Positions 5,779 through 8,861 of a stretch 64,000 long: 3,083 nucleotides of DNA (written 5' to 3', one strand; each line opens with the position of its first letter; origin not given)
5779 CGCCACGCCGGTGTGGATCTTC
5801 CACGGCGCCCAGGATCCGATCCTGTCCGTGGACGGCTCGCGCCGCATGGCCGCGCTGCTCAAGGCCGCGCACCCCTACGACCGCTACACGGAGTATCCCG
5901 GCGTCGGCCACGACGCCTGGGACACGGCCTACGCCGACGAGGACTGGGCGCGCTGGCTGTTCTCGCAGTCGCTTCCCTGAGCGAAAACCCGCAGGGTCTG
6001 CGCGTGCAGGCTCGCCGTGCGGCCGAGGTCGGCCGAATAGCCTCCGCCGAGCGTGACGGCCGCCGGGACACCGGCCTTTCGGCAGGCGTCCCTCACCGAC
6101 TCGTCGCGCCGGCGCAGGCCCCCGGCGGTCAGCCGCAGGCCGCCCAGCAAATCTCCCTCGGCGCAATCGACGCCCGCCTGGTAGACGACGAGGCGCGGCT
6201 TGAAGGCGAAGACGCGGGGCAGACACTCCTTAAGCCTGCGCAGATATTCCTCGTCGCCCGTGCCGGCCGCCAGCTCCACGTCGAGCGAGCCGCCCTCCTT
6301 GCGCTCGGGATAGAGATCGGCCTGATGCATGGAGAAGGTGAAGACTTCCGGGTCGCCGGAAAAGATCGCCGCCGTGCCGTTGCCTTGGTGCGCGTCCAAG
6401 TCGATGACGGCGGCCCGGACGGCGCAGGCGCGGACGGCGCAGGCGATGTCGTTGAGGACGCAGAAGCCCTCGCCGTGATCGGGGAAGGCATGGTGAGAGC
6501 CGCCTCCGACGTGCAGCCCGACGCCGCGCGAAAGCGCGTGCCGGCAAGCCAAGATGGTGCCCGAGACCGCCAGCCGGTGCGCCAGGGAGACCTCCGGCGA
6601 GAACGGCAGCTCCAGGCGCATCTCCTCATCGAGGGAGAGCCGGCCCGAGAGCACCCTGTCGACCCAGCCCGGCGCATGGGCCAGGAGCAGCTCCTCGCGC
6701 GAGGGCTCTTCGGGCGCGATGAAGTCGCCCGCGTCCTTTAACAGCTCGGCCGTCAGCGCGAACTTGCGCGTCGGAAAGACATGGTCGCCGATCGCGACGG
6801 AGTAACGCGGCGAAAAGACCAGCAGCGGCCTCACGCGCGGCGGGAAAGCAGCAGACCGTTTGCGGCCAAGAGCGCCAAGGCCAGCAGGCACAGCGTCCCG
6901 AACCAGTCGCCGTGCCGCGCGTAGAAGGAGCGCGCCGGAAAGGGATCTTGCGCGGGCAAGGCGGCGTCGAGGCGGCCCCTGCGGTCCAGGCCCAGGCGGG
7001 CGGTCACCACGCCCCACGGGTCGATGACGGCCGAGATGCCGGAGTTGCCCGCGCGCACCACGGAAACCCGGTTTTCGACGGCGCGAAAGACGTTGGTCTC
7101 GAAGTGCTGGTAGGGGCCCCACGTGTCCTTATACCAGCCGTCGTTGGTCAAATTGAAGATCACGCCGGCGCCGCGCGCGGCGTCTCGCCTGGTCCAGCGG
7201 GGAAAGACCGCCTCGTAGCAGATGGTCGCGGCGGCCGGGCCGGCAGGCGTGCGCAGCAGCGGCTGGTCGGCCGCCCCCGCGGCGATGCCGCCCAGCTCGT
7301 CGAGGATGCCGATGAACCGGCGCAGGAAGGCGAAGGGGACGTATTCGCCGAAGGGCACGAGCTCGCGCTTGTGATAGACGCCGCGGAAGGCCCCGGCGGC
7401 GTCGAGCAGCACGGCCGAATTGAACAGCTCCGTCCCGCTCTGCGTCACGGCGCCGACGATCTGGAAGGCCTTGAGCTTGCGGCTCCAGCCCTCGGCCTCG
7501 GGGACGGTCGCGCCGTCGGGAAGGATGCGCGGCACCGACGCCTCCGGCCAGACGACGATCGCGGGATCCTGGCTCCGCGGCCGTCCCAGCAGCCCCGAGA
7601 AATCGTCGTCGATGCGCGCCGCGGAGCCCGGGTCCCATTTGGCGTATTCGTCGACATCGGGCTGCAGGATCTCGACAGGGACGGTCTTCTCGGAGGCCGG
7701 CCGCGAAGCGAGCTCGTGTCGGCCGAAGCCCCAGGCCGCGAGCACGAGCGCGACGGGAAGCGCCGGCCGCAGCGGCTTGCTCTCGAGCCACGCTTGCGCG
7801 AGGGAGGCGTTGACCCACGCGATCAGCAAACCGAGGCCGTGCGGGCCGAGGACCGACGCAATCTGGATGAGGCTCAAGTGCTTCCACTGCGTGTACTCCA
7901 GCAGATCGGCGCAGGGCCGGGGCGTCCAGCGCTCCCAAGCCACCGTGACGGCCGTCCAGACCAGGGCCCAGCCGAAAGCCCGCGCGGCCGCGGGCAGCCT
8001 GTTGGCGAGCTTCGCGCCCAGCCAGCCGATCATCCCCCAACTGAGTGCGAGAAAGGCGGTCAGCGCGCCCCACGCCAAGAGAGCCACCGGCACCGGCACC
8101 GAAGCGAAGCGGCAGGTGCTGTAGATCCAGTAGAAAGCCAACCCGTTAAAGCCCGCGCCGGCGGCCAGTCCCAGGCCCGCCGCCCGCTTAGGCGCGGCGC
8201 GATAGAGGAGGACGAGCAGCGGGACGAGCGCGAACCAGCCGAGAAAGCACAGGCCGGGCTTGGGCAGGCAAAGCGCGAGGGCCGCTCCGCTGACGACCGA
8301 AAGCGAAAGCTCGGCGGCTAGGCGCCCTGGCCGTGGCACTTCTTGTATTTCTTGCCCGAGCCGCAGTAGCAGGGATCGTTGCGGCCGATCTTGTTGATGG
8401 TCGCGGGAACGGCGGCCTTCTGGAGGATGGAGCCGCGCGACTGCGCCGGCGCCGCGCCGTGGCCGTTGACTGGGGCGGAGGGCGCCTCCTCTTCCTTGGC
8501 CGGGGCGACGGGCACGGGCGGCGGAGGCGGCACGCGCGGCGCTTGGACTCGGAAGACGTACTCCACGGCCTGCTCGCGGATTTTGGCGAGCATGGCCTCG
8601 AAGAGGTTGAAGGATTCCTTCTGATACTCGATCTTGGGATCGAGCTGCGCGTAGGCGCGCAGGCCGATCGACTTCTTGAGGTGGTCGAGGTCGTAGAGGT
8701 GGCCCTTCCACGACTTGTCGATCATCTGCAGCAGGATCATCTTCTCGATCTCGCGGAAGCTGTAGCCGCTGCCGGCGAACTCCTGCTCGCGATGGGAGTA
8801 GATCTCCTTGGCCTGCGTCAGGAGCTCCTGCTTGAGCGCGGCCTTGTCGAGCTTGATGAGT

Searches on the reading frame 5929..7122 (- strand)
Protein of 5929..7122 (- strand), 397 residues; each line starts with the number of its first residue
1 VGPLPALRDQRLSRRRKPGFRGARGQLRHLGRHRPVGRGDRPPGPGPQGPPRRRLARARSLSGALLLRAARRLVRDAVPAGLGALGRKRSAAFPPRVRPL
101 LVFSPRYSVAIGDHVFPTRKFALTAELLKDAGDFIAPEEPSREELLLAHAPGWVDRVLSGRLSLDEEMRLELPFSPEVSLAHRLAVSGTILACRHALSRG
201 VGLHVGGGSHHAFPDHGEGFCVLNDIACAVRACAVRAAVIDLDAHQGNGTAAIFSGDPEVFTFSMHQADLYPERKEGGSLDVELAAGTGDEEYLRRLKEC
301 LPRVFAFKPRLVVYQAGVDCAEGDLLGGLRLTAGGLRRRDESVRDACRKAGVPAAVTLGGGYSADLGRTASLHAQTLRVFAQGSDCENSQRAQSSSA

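Call 79: search_protein_families(library=pfam, proteins=[window:5929-7122:-], max_evalue=0.00001)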
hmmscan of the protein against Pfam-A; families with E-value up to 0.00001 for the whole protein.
window:5929-7122:- (397 aa): 1 family
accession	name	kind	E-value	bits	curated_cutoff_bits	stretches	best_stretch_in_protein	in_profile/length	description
PF00850.24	Hist_deacetyl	-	4.8e-53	180.9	27.9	1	126-368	13-289/298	Histone deacetylase domain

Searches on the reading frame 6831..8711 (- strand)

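Call 79: search_protein_families(library=pfam, proteins=[window:6831-8711:-], max_evalue=0.00001)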
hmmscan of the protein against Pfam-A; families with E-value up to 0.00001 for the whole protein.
window:6831-8711:- (626 aa): 2 families
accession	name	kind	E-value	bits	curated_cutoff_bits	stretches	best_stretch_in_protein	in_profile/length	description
PF00795.27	CN_hydrolase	-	3.6e-25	89.2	23.2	1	384-587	34-248/256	Carbon-nitrogen hydrolase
PF20154.4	LNT_N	-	3.1e-19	70.2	27.1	1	141-302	1-158/159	Apolipoprotein N-acyltransferase N-terminal domain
